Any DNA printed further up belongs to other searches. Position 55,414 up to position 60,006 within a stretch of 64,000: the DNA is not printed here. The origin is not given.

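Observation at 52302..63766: HPr-Enzyme I translationally coupled to a giant zinc-ribbon/HEAT protein and a NTPase-TPR-Ser/Thr kinase in one minus-strand gene string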

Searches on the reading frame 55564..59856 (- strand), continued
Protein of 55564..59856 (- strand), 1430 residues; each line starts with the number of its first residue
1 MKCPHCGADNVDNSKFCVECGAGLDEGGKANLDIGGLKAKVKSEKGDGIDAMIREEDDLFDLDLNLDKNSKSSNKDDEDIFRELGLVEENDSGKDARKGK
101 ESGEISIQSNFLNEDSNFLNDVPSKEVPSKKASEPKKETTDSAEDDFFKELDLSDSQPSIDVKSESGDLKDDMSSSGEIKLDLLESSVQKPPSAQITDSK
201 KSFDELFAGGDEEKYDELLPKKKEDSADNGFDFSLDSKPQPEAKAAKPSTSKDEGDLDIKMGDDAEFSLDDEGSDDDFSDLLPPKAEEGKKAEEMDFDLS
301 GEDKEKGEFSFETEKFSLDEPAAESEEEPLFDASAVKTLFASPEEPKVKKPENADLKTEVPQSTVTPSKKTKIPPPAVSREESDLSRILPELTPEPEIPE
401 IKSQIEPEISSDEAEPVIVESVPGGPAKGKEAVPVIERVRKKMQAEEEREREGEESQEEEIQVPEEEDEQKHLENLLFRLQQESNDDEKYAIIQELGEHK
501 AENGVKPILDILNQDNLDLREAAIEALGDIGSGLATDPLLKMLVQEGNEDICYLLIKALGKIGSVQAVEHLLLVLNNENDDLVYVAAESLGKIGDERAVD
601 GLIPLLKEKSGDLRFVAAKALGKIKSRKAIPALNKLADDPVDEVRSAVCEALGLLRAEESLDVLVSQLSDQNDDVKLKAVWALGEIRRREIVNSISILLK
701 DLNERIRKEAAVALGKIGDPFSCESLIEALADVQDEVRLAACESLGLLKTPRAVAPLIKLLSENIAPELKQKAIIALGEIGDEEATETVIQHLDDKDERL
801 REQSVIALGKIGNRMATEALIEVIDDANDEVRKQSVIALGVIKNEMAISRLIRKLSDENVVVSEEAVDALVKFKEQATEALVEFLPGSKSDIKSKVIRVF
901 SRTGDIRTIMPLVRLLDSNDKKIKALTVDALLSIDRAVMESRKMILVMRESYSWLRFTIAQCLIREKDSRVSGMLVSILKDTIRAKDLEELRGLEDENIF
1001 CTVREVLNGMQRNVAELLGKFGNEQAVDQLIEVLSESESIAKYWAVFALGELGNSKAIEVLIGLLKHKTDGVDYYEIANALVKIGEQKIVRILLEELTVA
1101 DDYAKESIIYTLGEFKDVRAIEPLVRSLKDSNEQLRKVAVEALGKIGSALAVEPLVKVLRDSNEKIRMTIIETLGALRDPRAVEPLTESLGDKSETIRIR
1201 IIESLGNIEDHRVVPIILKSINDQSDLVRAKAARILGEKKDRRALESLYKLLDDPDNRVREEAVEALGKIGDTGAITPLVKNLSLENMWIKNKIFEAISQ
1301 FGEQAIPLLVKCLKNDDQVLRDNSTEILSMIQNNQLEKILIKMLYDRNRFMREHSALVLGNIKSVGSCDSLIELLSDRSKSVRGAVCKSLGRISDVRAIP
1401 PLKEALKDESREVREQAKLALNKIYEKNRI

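Call 68: list_cluster_members(proteins=[P0252, P0263, P0265, P0273, P0274, P0283, P0290, P0326, P0002, P0121])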
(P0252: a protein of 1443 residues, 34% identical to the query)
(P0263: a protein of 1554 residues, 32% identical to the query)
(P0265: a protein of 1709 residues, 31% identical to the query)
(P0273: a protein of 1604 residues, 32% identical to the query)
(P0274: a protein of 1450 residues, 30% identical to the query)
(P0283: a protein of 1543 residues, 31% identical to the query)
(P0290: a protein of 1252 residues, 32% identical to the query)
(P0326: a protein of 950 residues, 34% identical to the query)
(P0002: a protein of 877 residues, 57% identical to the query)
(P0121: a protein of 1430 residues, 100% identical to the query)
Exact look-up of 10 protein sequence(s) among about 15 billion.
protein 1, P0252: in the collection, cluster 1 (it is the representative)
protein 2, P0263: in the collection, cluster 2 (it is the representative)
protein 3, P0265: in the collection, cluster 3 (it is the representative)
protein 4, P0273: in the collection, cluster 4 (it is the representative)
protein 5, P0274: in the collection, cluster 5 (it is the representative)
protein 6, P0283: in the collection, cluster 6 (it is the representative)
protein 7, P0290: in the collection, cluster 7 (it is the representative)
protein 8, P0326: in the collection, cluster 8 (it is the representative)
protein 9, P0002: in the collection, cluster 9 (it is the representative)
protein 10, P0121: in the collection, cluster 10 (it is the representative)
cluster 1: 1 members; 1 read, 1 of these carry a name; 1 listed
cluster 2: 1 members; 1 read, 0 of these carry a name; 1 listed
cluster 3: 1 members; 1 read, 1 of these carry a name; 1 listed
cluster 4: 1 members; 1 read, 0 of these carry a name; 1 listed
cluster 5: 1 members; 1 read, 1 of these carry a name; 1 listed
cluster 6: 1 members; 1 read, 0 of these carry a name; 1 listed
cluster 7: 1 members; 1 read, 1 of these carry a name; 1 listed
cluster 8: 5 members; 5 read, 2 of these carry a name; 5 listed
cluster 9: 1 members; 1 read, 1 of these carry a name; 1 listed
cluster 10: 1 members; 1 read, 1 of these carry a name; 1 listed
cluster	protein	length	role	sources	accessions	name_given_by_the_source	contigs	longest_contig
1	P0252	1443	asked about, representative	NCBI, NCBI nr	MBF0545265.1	MAG: HEAT repeat domain-containing protein [Candidatus Riflebacteria bacterium] | HEAT repeat domain-containing protein [Candidatus Riflebacteria bacterium]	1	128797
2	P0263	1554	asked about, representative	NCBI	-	-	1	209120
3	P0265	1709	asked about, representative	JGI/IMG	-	HEAT repeat protein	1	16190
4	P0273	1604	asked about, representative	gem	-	-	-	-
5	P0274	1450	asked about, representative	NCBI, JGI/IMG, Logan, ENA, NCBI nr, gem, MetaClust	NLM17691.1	MAG: hypothetical protein GX221_08250 [Candidatus Riflebacteria bacterium] | hypothetical protein [Candidatus Riflebacteria bacterium] | \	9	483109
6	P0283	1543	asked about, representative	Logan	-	-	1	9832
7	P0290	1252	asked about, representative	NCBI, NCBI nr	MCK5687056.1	HEAT repeat domain-containing protein, partial [bacterium] | HEAT repeat domain-containing protein [bacterium]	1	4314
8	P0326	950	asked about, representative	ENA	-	-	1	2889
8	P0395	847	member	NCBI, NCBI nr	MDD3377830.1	MAG: HEAT repeat domain-containing protein, partial [Candidatus Riflebacteria bacterium] | HEAT repeat domain-containing protein [Candidatus Riflebacteria bacterium]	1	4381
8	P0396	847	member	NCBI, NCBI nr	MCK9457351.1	MAG: HEAT repeat domain-containing protein, partial [Candidatus Riflebacteria bacterium] | HEAT repeat domain-containing protein [Candidatus Riflebacteria bacterium]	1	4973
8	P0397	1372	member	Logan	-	-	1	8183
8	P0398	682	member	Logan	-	-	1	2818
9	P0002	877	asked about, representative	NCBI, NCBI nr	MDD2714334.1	MAG: winged helix-turn-helix domain-containing protein [Candidatus Wallbacteria bacterium] | winged helix-turn-helix domain-containing protein [Candidatus Wallbacteria bacterium]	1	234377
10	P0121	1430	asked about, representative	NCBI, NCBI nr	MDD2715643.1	MAG: HEAT repeat domain-containing protein [Candidatus Wallbacteria bacterium] | HEAT repeat domain-containing protein [Candidatus Wallbacteria bacterium]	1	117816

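Call 69: find_encoding_contigs(protein=P0263, flank=8000, max_places=3)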
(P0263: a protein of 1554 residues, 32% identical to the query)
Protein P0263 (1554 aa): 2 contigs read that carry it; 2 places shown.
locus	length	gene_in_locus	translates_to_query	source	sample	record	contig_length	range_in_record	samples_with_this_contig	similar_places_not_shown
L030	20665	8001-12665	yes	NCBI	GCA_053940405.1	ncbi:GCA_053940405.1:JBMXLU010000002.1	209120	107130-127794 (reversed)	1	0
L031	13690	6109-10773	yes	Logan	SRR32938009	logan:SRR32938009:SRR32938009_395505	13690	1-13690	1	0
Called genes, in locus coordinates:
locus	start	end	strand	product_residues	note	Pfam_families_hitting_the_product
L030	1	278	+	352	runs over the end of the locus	PF05239:PRC (weak)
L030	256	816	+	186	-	PF00293:NUDIX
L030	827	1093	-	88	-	PF03966:Trm112p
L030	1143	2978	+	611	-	PF13522:GATase_6, PF13537:GATase_7, PF01380:SIS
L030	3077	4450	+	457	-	PF12804:NTP_transf_3, PF00483:NTP_transferase, PF25084:LbH_EIF2B, PF00132:Hexapep, PF25087:GMPPB_C, PF00132:Hexapep (weak), PF14602:Hexapep_2 (weak)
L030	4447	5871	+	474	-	PF02878:PGM_PMM_I, PF02879:PGM_PMM_II, PF02880:PGM_PMM_III, PF00408:PGM_PMM_IV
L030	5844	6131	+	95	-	PF00381:PTS-HPr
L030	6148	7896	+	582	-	PF05524:PEP-utilisers_N, PF00391:PEP-utilizers, PF02896:PEP-utilizers_C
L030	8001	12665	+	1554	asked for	PF00514:Arm (faint), PF01602:Adaptin_N (faint), PF02985:HEAT (faint), PF11838:ERAP1_C (faint), PF13646:HEAT_2, PF13646:HEAT_2, PF03130:HEAT_PBS (weak), PF13646:HEAT_2, +6 more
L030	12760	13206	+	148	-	PF04246:RseC_MucC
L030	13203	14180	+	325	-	PF12974:Phosphonate-bd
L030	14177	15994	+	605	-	PF00672:HAMP, PF01590:GAF, PF13185:GAF_2, PF13492:GAF_3, PF00990:GGDEF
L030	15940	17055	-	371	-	PF03600:CitMHS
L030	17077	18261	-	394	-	PF01075:Glyco_transf_9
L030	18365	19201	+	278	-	PF00535:Glycos_transf_2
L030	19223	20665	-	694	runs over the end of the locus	-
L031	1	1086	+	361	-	?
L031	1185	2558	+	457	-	PF12804:NTP_transf_3, PF00483:NTP_transferase, PF25084:LbH_EIF2B, PF00132:Hexapep, PF25087:GMPPB_C, PF00132:Hexapep (weak), PF14602:Hexapep_2 (weak)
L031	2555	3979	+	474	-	PF02878:PGM_PMM_I, PF02879:PGM_PMM_II, PF02880:PGM_PMM_III, PF00408:PGM_PMM_IV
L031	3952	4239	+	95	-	PF00381:PTS-HPr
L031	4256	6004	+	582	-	PF05524:PEP-utilisers_N, PF00391:PEP-utilizers, PF02896:PEP-utilizers_C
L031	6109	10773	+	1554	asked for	PF00514:Arm (faint), PF01602:Adaptin_N (faint), PF02985:HEAT (faint), PF11838:ERAP1_C (faint), PF13646:HEAT_2, PF13646:HEAT_2, PF03130:HEAT_PBS (weak), PF13646:HEAT_2, +6 more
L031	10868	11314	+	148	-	PF04246:RseC_MucC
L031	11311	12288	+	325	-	PF12974:Phosphonate-bd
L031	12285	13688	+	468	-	?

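Call 73: list_cluster_members(proteins=[L030:1143-2978:+, L030:4447-5871:+, L030:6148-7896:+, L030:5844-6131:+, L030:3077-4450:+])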
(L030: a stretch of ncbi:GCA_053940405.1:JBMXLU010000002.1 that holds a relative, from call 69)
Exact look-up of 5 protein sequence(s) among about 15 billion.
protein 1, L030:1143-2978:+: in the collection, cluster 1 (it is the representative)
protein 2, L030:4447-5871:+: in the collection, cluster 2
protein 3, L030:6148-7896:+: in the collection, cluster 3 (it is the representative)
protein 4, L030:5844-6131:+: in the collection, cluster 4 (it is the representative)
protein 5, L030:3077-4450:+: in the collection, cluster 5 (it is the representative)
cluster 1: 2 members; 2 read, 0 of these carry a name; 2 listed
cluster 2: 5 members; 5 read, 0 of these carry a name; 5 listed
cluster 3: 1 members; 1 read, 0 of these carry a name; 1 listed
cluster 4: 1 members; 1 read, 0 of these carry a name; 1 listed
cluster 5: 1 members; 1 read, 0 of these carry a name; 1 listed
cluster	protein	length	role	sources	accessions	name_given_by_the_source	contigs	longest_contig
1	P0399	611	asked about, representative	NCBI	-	-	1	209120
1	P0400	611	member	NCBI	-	-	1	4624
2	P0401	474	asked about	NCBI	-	-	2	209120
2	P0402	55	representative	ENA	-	-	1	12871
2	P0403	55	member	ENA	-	-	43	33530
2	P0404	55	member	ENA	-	-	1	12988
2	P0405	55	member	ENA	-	-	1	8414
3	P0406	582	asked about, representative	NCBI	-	-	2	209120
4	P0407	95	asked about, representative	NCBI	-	-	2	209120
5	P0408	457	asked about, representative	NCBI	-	-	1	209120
